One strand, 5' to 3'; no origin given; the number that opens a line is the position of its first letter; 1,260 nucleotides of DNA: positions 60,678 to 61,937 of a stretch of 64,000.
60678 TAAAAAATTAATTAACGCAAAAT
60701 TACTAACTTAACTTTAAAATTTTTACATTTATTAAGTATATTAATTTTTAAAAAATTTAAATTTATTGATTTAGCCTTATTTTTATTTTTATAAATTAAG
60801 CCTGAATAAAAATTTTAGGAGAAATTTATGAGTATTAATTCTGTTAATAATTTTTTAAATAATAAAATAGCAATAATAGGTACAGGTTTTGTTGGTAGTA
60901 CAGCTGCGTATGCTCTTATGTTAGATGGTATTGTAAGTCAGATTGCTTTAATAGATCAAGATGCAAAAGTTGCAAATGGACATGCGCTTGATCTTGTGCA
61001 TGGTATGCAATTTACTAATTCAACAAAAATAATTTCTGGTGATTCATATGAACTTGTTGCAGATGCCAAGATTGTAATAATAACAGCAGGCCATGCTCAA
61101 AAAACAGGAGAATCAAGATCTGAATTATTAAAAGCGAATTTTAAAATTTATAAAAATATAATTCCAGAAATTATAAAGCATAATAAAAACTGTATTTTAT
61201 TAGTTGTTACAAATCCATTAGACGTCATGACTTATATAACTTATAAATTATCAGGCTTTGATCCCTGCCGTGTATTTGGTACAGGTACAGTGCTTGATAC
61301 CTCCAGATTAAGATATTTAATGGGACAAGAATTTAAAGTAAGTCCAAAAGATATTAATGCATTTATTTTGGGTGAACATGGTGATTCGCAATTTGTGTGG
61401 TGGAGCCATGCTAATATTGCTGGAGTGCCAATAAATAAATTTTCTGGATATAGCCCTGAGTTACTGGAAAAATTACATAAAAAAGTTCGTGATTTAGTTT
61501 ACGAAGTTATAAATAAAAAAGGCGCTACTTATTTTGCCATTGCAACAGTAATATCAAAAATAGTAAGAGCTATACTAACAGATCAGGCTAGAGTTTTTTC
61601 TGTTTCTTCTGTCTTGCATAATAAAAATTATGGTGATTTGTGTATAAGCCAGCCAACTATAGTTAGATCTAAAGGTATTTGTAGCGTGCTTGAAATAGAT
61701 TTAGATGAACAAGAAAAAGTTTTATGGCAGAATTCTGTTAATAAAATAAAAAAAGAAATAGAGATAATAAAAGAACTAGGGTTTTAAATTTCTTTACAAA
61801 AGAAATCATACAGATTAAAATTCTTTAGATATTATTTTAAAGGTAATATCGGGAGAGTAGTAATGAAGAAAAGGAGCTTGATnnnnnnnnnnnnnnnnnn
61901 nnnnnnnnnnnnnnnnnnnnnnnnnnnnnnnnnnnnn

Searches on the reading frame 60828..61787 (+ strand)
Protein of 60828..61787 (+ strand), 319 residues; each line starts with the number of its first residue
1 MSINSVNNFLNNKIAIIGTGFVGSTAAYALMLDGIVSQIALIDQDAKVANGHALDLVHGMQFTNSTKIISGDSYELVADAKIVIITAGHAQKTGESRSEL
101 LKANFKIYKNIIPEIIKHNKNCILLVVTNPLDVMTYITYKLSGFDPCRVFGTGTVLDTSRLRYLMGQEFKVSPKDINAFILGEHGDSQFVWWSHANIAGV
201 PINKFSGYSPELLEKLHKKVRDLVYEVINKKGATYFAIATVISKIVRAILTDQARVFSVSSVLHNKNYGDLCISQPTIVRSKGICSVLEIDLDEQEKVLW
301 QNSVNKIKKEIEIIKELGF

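Call 62: find_encoding_contigs(protein=window:60828-61787:+, flank=10000, max_places=2)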
Protein window:60828-61787:+ (319 aa): 6 contigs read that carry it; 2 places shown.
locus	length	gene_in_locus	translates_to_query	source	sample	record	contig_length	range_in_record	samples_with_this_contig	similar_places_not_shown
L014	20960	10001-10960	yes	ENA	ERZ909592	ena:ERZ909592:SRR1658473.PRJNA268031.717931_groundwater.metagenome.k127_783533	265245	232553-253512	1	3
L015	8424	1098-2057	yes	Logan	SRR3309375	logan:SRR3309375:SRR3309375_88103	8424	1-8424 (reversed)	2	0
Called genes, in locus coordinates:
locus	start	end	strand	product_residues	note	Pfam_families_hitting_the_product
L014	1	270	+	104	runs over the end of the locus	PF00467:KOW (weak), PF17136:ribosomal_L24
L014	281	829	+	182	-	PF00281:Ribosomal_L5, PF00673:Ribosomal_L5_C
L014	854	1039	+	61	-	PF00253:Ribosomal_S14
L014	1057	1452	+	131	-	PF00410:Ribosomal_S8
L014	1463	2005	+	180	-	PF00347:Ribosomal_L6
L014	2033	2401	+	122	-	PF00861:Ribosomal_L18p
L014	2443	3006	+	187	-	PF00333:Ribosomal_S5, PF03719:Ribosomal_S5_C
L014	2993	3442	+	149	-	PF00828:Ribosomal_L27A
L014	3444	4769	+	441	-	PF00344:SecY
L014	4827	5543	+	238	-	PF00557:Peptidase_M24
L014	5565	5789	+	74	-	PF01176:eIF-1a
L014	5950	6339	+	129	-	PF00416:Ribosomal_S13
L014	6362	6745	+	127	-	PF00411:Ribosomal_S11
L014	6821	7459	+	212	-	PF00163:Ribosomal_S4, PF22421:SYY_C-terminal (weak), PF01479:S4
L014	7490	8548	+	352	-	PF01193:RNA_pol_L, PF01000:RNA_pol_A_bac, PF03118:RNA_pol_A_CTD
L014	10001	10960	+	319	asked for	PF00056:Ldh_1_N, PF02866:Ldh_1_C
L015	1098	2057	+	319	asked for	PF00056:Ldh_1_N, PF02866:Ldh_1_C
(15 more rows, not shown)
